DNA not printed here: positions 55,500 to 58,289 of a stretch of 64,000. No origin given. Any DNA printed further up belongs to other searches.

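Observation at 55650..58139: Fused RRE/E1-like/YcaO cyclodehydratase carrying an acidic 12-aa tandem-repeat linker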

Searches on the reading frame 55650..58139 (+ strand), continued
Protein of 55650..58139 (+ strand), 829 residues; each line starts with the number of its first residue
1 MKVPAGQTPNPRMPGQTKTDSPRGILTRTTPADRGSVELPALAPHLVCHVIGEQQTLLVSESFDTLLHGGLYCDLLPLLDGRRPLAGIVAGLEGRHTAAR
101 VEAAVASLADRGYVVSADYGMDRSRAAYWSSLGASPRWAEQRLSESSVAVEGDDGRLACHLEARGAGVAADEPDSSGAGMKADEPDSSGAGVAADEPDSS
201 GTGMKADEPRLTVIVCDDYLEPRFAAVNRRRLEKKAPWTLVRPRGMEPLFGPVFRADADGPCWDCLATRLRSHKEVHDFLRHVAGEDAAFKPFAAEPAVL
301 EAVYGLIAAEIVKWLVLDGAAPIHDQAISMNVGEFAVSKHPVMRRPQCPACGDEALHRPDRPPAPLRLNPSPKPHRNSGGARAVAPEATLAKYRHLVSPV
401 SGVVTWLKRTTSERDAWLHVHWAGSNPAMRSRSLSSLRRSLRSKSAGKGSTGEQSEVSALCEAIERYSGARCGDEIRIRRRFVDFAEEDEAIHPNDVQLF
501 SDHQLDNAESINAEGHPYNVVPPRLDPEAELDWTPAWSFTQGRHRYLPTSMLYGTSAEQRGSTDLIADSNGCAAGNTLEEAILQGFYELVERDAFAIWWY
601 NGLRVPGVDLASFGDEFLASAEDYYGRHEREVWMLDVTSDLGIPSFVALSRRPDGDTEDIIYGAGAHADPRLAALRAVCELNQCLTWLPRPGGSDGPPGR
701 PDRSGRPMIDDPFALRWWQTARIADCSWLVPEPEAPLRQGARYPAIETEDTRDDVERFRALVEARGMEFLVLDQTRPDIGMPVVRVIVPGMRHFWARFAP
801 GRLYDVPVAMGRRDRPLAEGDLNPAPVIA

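Call 63: predict_structure(alignment_id=A1)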
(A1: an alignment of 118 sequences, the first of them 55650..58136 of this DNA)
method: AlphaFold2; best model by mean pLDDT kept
length: 829 residues; sequences in the alignment: 118
mean_pLDDT: 54.6   pTM: 0.44
mean pLDDT of the five models: 54.6, 53.1, 50.7, 49.4, 37.8
residues with pLDDT >= 90: 52; 70-90: 185; 50-70: 208; < 50: 384
segments of 3 or more residues with pLDDT < 50: 1-24, 61-63, 172-206, 242-256, 258-261, 265-296, 322-479, 497-501, 514-521, 553-571, 691-715, 775-784, 790-822, 824-829
pLDDT, mean of each block of 10 residues (from residue 1): 32 24 60 90 83 66 59 89 93 91 91 88 79 83 82 77 79 34 34 33 46 61 61 58 42 43 46 37 35 45 59 67 39 35 30 29 28 24 24 22 21 23 26 32 32 40 34 39 60 53 56 44 59 62 63 41 34 54 68 65 83 82 81 84 82 66 78 75 58 33 39 50 72 87 74 72 64 43 48 32 32 42 43
secondary structure, 60 per line:
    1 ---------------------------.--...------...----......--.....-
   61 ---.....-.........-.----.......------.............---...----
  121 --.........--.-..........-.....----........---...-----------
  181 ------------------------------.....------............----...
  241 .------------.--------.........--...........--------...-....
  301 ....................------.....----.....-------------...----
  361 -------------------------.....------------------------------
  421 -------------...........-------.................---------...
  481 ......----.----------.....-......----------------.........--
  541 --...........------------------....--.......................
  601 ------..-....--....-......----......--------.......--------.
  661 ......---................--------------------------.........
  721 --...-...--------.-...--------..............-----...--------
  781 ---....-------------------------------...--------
elements in order (helices of 4 or more, strands of 3 or more residues): E40-42 E47-52 E55-59 E64-68 H70-78 H85-91 H98-110 E114-116 H123-131 H136-145 E147-151 H156-163 E167-169 E211-215 H222-233 E238-241 H263-271 H274-284 H297-320 E327-331 E336-340 H386-390 H434-444 H452-468 E478-481 H482-486 H502-506 H508-513 E530-538 E543-548 H549-553 E572-575 H578-600 H610-613 H616-619 H621-626 E631-636 E645-651 E660-666 H670-685 H712-720 H751-764 E770-772 E784-787

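Call 65: fold_search(model_id=the predicted structure, library=pdb)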
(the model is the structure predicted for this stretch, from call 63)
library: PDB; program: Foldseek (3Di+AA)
matches with E <= 10: 362; with E <= 0.001: 61
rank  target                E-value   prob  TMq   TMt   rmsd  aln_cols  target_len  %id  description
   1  4v1v_B                7.8e-50  1.00  0.45  0.48  12.0       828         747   36  Heterocyclase in complex with substrate and Cofactor (released 2015-01-14)
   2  4v1t_A                1.1e-49  1.00  0.46  0.50  11.9       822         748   36  Heterocyclase in complex with substrate and Cofactor (released 2015-01-14)
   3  4v1v_A                1.1e-49  1.00  0.45  0.48  11.9       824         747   36  Heterocyclase in complex with substrate and Cofactor (released 2015-01-14)
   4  4v1t_B                5.1e-49  1.00  0.46  0.50  12.0       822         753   36  Heterocyclase in complex with substrate and Cofactor (released 2015-01-14)
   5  4v1u_A                2.8e-48  1.00  0.46  0.50  11.9       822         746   36  Heterocyclase in complex with substrate and Cofactor (released 2015-01-14)
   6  4bs9                  3.7e-48  1.00  0.45  0.51  11.5       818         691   35  Structure of the heterocyclase TruD (released 2013-11-06)
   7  4v1u_B                8.2e-48  1.00  0.46  0.50  12.0       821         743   36  Heterocyclase in complex with substrate and Cofactor (released 2015-01-14)
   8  7u58_A                1.4e-38  1.00  0.42  0.52  11.2       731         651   34  YcaO-mediated ATP-dependent peptidase activity in ribosomal peptide biosynthesis (released 2022-11-02)
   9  7u58_B                7.6e-36  1.00  0.43  0.54  11.1       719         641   34  YcaO-mediated ATP-dependent peptidase activity in ribosomal peptide biosynthesis (released 2022-11-02)
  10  6pe3                  1.9e-12  1.00  0.29  0.58   6.0       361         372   20  Structure of YcaO enzyme from Methanocaldococcus jannaschii in complex with ATP (released 2020-01-08)
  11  6peu_A                5.0e-12  1.00  0.30  0.61   5.1       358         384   20  Structure of YcaO enzyme from Methanocaldococcus jannaschii in complex with peptide (released 2019-11-06)
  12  6peu_D                5.3e-12  1.00  0.30  0.61   6.3       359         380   21  Structure of YcaO enzyme from Methanocaldococcus jannaschii in complex with peptide (released 2019-11-06)
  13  6peu_C                8.6e-12  1.00  0.30  0.61   4.7       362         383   20  Structure of YcaO enzyme from Methanocaldococcus jannaschii in complex with peptide (released 2019-11-06)
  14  6peu_B                1.9e-11  1.00  0.30  0.61   4.6       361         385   19  Structure of YcaO enzyme from Methanocaldococcus jannaschii in complex with peptide (released 2019-11-06)
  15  4q86_F                9.0e-10  1.00  0.25  0.34   9.9       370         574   18  YcaO with AMP Bound (released 2014-08-13)
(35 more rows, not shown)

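Call 84: list_cluster_members(proteins=[P0001, P0002, P0005, P0009])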
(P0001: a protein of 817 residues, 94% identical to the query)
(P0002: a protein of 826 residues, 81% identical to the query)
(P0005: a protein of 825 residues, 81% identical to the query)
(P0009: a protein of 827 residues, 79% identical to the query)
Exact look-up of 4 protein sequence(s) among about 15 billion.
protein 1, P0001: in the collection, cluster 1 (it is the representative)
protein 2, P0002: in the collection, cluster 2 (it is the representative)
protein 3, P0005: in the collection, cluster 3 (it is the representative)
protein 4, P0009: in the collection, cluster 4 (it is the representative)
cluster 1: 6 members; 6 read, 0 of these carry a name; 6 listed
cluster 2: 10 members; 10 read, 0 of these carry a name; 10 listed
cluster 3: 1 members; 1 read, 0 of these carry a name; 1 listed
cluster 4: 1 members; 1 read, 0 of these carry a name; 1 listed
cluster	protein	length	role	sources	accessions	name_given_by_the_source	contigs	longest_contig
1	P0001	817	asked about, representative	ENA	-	-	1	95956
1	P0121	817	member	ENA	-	-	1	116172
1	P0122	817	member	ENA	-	-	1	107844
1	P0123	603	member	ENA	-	-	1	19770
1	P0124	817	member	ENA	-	-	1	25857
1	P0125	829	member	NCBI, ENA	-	-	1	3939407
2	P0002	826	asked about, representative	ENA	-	-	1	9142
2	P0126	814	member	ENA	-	-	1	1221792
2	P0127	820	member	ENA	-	-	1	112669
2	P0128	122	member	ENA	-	-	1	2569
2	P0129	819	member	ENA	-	-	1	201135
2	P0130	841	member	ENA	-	-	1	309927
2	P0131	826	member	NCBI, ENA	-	-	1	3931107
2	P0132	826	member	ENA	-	-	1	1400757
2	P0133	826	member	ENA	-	-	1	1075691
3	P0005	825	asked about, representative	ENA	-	-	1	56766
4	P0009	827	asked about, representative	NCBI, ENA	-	-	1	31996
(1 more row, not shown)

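Call 86: find_encoding_contigs(protein=P0125, flank=3000, max_places=3)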
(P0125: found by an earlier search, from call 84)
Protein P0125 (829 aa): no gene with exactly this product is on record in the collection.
